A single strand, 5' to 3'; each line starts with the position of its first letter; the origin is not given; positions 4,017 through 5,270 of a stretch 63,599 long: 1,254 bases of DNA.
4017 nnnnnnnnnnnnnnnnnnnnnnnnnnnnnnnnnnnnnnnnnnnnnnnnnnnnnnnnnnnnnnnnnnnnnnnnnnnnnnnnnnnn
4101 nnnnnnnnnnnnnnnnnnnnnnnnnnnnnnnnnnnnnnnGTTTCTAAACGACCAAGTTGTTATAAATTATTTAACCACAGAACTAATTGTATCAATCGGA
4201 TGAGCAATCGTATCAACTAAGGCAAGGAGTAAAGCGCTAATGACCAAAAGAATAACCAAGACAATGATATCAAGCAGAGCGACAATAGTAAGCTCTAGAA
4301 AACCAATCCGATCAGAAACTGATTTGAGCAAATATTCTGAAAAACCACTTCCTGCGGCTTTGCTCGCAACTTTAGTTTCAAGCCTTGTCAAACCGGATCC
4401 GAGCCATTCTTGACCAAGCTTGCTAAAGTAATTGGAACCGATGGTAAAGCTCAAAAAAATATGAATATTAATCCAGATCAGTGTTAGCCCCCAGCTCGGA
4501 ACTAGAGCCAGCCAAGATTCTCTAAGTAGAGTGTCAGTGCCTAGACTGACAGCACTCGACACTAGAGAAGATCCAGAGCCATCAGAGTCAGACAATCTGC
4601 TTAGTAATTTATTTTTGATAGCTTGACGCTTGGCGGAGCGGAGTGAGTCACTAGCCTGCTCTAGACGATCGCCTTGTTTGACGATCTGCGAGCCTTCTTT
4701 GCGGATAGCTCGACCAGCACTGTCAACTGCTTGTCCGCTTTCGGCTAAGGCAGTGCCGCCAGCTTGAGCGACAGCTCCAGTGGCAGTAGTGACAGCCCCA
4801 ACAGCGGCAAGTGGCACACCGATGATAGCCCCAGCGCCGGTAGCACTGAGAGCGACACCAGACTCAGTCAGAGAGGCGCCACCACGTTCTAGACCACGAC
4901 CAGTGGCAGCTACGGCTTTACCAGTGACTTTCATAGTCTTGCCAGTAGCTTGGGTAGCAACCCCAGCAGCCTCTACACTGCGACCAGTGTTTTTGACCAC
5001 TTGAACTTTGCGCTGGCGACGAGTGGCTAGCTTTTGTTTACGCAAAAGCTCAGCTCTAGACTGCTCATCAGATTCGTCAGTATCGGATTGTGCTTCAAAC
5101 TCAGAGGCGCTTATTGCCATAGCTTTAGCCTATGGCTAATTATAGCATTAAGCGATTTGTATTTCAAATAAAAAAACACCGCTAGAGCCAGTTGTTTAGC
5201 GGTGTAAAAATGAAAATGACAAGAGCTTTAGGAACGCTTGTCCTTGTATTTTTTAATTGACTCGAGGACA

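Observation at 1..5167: Stand-alone three-gene operon of orphan envelope proteins built around a 1061-aa polytopic and helical giant (candidate novel surface or secretion module)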

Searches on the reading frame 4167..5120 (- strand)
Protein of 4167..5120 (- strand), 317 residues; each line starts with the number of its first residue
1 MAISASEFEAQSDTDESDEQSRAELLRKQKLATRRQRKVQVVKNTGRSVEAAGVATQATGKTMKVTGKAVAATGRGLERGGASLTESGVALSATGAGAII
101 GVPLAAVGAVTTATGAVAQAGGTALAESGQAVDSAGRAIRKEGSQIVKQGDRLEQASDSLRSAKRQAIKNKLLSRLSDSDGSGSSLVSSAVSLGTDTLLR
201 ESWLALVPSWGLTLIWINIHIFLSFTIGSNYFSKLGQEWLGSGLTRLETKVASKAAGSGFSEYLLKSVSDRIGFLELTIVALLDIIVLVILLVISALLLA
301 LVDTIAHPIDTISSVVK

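Call 6: search_protein_families(library=pfam, proteins=[window:4167-5120:-], max_evalue=1)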
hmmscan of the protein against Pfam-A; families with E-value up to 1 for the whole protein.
window:4167-5120:- (317 aa): 2 families
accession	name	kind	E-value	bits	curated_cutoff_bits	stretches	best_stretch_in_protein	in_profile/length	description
PF16632.10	Caskin-tail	-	0.051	14.5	35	1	152-193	3-43/63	C-terminal region of Caskin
PF12546.13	Cryptochrome_C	-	0.084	13.9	22.8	1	6-52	46-93/120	Blue/Ultraviolet sensing protein C terminal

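Call 7: search_protein_families(library=ncbifam, proteins=[window:4167-5120:-], max_evalue=1)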
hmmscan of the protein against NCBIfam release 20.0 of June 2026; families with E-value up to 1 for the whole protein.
window:4167-5120:- (317 aa): 3 families
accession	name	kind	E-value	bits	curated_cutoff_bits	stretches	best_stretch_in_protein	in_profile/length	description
NF004926.0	PRK06286.1-1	equivalog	0.0038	17.6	130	1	269-309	27-67/84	putative monovalent cation/H+ antiporter subunit G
NF052507.1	BA5345_fam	subfamily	0.054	13.6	40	1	162-234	99-169/181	BA5345 family protein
NF012150.3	blaSPM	exception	0.16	11.4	500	1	181-246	66-128/272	SPM family subclass B1 metallo-beta-lactamase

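Call 53: search_protein_families(library=pfam, alignment_id=A3, max_evalue=1)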
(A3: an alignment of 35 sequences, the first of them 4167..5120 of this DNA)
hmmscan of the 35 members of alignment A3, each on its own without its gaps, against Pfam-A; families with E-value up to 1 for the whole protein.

A. member 1, window:4167-5120:- (317 aa): 2 families
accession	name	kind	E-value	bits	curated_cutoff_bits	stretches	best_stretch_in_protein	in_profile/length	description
PF16632.10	Caskin-tail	-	0.051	14.5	35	1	152-193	3-43/63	C-terminal region of Caskin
PF12546.13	Cryptochrome_C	-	0.084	13.9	22.8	1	6-52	46-93/120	Blue/Ultraviolet sensing protein C terminal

B. families by the number of members that match (of 35 scanned): 28 families (the first 25 are shown)
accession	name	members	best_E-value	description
PF12555.13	SteA-like_C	2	0.6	SteA-like C-terminal domain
PF00375.23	SDF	1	0.0022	Sodium:dicarboxylate symporter family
PF20990.2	DUF2207_C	1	0.0049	Predicted membrane protein (DUF2207) C-terminal domain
PF09451.16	ATG27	1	0.0072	Autophagy-related protein 27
PF14812.11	PBP1_TM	1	0.039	Transmembrane domain of transglycosylase PBP1 at N-terminal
PF16632.10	Caskin-tail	1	0.051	C-terminal region of Caskin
PF15396.11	FAM60A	1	0.052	Protein Family FAM60A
PF07332.16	Phage_holin_3_6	1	0.058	Putative Actinobacterial Holin-X, holin superfamily III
PF17647.6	DUF5518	1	0.062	Family of unknown function (DUF5518)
PF08826.15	DMPK_coil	1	0.074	DMPK coiled coil domain like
PF09481.15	CRISPR_Cse1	1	0.078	CRISPR-associated protein Cse1 (CRISPR_cse1)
PF12420.13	DUF3671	1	0.081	Fam-L, Fam-M like protein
PF12546.13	Cryptochrome_C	1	0.084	Blue/Ultraviolet sensing protein C terminal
PF09835.14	DUF2062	1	0.087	Uncharacterized protein conserved in bacteria (DUF2062)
PF04889.17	Cwf_Cwc_15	1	0.12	Cwf15/Cwc15 cell cycle control protein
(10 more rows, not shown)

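Call 54: search_solved_structures(query=A3, max_evalue=10)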
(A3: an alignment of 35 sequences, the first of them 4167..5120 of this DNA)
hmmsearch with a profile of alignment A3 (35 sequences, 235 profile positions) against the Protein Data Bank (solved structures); distinct sequences matched with E-value up to 10: 10.
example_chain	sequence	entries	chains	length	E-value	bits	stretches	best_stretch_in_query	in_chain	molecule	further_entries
29vf_O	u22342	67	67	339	0.29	14.1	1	31-100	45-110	TATA-box-binding protein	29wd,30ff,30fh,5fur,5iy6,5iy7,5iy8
3jcs_Q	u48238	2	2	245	0.37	13.8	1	26-109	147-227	ribosomal protein L19e | eL19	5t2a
8a3w_Q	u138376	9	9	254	0.55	13.2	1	25-113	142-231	Putative 60S ribosomal protein L19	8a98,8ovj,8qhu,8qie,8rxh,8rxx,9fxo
6zj3_SK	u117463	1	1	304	0.56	13.2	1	26-108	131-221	Ribosomal protein eS8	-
7qiw_Y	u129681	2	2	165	3.3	10.6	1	42-111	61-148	TRASH domain-containing protein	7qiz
4v8m_BT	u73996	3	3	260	3.8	10.4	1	25-111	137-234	60S RIBOSOMAL PROTEIN L19, PUTATIVE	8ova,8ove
9spj_Y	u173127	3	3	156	4.5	10.2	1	60-108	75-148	60S ribosomal protein L24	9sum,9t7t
9fpz_B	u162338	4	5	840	7.6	9.5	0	23-100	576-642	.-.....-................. 15, NatA auxiliary subunit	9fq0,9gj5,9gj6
8azw_L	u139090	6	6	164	8.9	9.2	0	41-108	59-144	eL24 (60S ribosomal protein L24) | 60S ribosomal protein L24-like | 60S ribosomal protein L24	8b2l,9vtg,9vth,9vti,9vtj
7oyc_W1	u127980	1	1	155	9.7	9.1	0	48-109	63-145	TRASH domain-containing protein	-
